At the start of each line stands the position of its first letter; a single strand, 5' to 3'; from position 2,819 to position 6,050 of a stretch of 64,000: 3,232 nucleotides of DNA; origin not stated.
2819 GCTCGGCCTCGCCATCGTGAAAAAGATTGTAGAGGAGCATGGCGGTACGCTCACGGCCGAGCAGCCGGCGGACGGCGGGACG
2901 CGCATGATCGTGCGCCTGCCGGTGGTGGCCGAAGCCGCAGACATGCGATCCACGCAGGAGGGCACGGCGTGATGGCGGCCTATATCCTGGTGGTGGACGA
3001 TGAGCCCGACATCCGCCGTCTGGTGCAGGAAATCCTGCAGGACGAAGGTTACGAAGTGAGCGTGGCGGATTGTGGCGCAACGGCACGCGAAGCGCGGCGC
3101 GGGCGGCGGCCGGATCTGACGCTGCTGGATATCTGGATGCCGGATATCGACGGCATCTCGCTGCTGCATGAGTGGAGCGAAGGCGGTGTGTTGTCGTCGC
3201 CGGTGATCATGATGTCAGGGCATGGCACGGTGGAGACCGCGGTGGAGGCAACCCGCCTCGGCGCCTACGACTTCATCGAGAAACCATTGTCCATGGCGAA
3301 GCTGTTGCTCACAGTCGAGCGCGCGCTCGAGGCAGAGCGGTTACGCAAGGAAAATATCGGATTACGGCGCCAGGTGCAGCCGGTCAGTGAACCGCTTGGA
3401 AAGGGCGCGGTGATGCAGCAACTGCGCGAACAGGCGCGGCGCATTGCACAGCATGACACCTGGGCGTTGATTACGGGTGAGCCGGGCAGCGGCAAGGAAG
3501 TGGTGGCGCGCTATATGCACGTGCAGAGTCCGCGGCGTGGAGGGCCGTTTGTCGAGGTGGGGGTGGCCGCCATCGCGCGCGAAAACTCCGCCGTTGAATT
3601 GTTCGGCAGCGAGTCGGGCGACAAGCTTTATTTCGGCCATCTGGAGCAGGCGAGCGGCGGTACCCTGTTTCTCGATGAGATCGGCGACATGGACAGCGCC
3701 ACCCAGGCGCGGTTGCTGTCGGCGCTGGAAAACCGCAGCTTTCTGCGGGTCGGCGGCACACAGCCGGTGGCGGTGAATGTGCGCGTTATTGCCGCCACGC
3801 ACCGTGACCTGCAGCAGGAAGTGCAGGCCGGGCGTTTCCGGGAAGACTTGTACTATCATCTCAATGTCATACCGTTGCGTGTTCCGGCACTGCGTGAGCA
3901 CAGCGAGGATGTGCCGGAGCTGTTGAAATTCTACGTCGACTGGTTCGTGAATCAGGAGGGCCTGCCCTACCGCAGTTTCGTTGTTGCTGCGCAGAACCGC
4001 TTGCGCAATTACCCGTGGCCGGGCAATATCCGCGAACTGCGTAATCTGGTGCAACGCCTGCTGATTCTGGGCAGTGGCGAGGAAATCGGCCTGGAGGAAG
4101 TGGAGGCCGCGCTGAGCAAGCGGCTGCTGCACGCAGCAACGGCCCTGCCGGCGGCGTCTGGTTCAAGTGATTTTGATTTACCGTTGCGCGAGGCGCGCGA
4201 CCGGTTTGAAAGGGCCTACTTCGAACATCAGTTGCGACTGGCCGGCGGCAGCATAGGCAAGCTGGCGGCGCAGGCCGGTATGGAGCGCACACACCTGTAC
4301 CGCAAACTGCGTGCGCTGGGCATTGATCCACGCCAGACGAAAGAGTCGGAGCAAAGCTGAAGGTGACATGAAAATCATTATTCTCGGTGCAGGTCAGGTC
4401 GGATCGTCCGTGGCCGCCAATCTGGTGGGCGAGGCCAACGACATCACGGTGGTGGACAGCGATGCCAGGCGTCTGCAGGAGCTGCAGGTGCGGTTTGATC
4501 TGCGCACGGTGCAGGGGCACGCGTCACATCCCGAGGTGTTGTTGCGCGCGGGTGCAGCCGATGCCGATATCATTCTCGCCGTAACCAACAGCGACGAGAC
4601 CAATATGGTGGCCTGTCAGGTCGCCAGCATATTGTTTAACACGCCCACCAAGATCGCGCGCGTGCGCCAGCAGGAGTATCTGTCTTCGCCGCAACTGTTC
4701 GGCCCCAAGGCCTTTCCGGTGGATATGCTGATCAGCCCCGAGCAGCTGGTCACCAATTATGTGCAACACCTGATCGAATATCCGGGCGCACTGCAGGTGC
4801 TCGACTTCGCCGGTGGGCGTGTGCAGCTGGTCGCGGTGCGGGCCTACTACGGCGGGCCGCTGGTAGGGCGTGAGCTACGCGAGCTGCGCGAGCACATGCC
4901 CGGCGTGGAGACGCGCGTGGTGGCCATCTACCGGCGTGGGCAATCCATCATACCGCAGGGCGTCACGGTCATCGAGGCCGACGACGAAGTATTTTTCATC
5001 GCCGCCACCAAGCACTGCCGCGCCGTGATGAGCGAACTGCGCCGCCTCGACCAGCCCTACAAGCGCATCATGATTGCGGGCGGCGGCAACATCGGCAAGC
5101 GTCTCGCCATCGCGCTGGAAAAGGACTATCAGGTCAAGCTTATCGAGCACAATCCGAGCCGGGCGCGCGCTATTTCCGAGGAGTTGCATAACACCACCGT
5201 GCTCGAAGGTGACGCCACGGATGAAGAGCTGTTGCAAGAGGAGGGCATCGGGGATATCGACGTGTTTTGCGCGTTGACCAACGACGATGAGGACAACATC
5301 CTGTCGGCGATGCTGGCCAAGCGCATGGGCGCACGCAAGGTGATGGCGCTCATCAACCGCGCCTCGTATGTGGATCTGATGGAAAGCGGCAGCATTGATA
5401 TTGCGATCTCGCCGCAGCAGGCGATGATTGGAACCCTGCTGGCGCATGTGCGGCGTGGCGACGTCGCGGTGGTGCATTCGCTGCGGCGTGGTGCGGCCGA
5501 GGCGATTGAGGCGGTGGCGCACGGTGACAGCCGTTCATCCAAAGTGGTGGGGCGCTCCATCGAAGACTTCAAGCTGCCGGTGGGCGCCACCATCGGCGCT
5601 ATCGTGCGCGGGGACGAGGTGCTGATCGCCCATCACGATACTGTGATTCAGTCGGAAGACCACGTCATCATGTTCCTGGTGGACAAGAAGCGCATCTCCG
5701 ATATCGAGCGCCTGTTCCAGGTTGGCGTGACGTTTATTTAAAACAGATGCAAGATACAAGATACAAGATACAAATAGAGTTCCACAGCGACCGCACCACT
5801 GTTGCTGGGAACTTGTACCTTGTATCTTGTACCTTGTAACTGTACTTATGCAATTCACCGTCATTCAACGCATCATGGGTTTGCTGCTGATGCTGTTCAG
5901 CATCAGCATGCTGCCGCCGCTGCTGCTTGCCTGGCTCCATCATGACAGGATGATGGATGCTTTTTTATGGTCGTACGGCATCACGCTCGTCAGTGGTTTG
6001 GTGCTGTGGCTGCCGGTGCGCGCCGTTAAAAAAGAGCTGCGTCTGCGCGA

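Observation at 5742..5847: Heptad-periodic stop-to-start hairpin fills the whole trkA-trkH gap (founding copy of a four-member element family)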

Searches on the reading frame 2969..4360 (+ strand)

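Call 30: search_protein_families(library=ncbifam, proteins=[window:2969-4360:+])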
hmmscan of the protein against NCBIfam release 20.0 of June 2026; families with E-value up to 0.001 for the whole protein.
window:2969-4360:+ (463 aa): 109 families (the best 25 are shown)
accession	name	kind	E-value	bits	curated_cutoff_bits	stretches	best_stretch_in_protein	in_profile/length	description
NF051870.1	NAssimRespRegNtrX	equivalog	1.3e-144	482.5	600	1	4-452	2-452/452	nitrogen assimilation response regulator NtrX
TIGR01818.1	ntrC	equivalog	1.8e-106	356.7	558.6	1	6-449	1-462/463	nitrogen regulation protein NR(I)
NF008469.0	PRK11361.1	equivalog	7.5e-100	334.8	714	1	4-455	5-459/461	acetoacetate metabolism transcriptional regulator AtoC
TIGR02915.1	PEP_resp_reg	equivalog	4.3e-88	296.1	502.6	1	6-451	1-443/445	PEP-CTERM-box response regulator transcription factor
NF008176.1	PRK10923.1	equivalog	9.1e-85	285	620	1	3-452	3-468/469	nitrogen regulation protein NR(I)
NF007689.0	PRK10365.1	equivalog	1.3e-84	284.6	760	1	6-447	8-439/441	sigma-54-dependent response regulator transcription factor ZraR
NF011695.0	PRK15115.1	equivalog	5e-83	279.3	763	1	3-458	6-444/445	two-component system response regulator GlrR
NF041946.1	LuxO_transreg_Vib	equivalog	5.1e-78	262.9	800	1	9-393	2-391/463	quorum-sensing sigma-54 dependent transcriptional regulator LuxO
NF050807.1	TransRegFlbDCaul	equivalog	1.1e-74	251.9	750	1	22-391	19-374/454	sigma-54-dependent transcriptional regulator FlbD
NF041552.1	TF_PrdR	equivalog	9.8e-73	245.4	795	1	137-448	264-574/577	sigma-54 dependent transcriptional regulator PrdR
NF038308.1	RNA_repair_RtcR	equivalog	2.9e-72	244.2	650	1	90-391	125-445/530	RNA repair transcriptional activator RtcR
NF003451.0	PRK05022.1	equivalog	7.2e-71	239.4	476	1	105-453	157-511/512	nitric oxide reductase transcriptional regulator NorR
TIGR01817.1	nifA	equivalog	8.3e-71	239.3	528.85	1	122-379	177-439/534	nif-specific transcriptional activator NifA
NF049963.1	RespRegFlgRCampy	domain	5e-68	229.9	750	1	7-377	4-376/429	fla regulon two-component system response regulator FlgR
TIGR02329.1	propionate_PrpR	equivalog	1.2e-67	228.8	499.2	1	116-449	188-526/526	propionate catabolism operon regulatory protein PrpR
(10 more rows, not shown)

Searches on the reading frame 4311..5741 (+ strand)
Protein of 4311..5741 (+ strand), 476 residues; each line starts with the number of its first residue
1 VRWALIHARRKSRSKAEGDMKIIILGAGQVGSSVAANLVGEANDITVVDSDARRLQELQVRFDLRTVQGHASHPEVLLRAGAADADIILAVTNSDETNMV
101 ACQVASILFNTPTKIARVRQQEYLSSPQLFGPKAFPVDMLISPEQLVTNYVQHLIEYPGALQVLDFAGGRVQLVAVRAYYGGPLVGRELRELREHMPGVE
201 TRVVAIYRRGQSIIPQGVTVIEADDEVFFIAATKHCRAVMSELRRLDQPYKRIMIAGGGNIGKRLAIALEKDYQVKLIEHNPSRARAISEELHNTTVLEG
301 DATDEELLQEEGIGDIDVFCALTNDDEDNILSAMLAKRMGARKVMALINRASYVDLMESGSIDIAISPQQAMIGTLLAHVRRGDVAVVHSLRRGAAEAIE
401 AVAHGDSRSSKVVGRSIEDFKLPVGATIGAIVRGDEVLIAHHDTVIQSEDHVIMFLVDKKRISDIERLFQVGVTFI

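Call 30: search_protein_families(library=ncbifam, proteins=[window:4311-5741:+])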
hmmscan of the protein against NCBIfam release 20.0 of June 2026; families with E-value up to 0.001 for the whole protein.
window:4311-5741:+ (476 aa): 44 families (the best 25 are shown)
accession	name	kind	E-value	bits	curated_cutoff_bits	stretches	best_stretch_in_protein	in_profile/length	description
NF007032.0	PRK09496.1-4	equivalog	1.5e-232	772.5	309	1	20-476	1-457/457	Trk system potassium transporter TrkA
NF007030.0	PRK09496.1-1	equivalog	3.9e-219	727.9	371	1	20-476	1-458/458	Trk system potassium transporter TrkA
NF007031.0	PRK09496.1-2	equivalog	2.8e-145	484.9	289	1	20-476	1-458/458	Trk system potassium transporter TrkA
NF007039.0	PRK09496.3-2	equivalog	1.8e-128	429.2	293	1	20-470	1-445/446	Trk system potassium transporter TrkA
NF007041.0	PRK09496.3-4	equivalog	2.5e-105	352.8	386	1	20-471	1-445/450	Trk system potassium transporter TrkA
NF007034.0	PRK09496.2-1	subfamily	4e-95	319.3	344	1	20-465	1-441/445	Trk system potassium transporter TrkA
NF007038.0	PRK09496.2-6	equivalog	6.2e-94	315.3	374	1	20-470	1-445/445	Trk system potassium transporter TrkA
NF007036.0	PRK09496.2-3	subfamily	5.1e-83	279.3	407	1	20-470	1-448/448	Trk system potassium transporter TrkA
NF007033.0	PRK09496.1-5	equivalog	5.4e-78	263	338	1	20-468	1-446/449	Trk system potassium transporter TrkA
NF007037.0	PRK09496.2-4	equivalog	2.5e-73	247.4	445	1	20-470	1-454/454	Trk system potassium transporter TrkA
NF007040.0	PRK09496.3-3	equivalog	7e-73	245.7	455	1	21-470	5-462/462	Trk system potassium transporter TrkA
NF007043.0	PRK09496.3-6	equivalog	1e-67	228.9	384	1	20-460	1-435/445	Trk system potassium transporter TrkA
NF007035.0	PRK09496.2-2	equivalog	1.3e-62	212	521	1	20-472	1-452/455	Trk system potassium transporter TrkA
NF007042.0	PRK09496.3-5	equivalog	1.1e-46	159.5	467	1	20-469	1-462/466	Trk system potassium transporter TrkA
NF007828.0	PRK10537.1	equivalog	7.5e-17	61.4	425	2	254-384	254-381/403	voltage-gated potassium channel protein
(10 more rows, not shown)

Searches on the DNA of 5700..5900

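Call 83: search_rna_families(source=window, start=5700, end=5900, threshold=evalue, max_evalue=1)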
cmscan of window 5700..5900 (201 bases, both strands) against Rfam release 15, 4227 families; matches with E-value up to 1: 8.
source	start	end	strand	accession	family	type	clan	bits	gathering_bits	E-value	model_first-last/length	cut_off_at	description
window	5739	5845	-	RF03818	MIR7994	Gene; miRNA;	-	31.1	100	0.00016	1-90/90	no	MIR7994 microRNA precursor family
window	5751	5835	-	RF00971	mir-578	Gene; miRNA;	-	26.1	98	0.0061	1-84/84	no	mir-578 microRNA precursor family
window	5751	5828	+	RF00971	mir-578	Gene; miRNA;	-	24.5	98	0.015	1-84/84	no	mir-578 microRNA precursor family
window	5741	5845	+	RF03818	MIR7994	Gene; miRNA;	-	23.5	100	0.016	1-90/90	no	MIR7994 microRNA precursor family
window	5742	5844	-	RF03768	mir-1329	Gene; miRNA;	-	22.4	101.2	0.026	1-85/85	no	mir-1329 microRNA precursor family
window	5743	5843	-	RF03180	mir-3126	Gene; miRNA;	-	17.9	80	0.67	1-74/74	no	mir-3126 microRNA precursor family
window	5750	5836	-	RF04128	MIR8562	Gene; miRNA;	-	17.5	211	0.32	61-182/242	no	MIR8562 microRNA precursor family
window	5732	5844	+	RF00637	mir-276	Gene; miRNA;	-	13.5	62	0.97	1-90/90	no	mir-276 microRNA precursor family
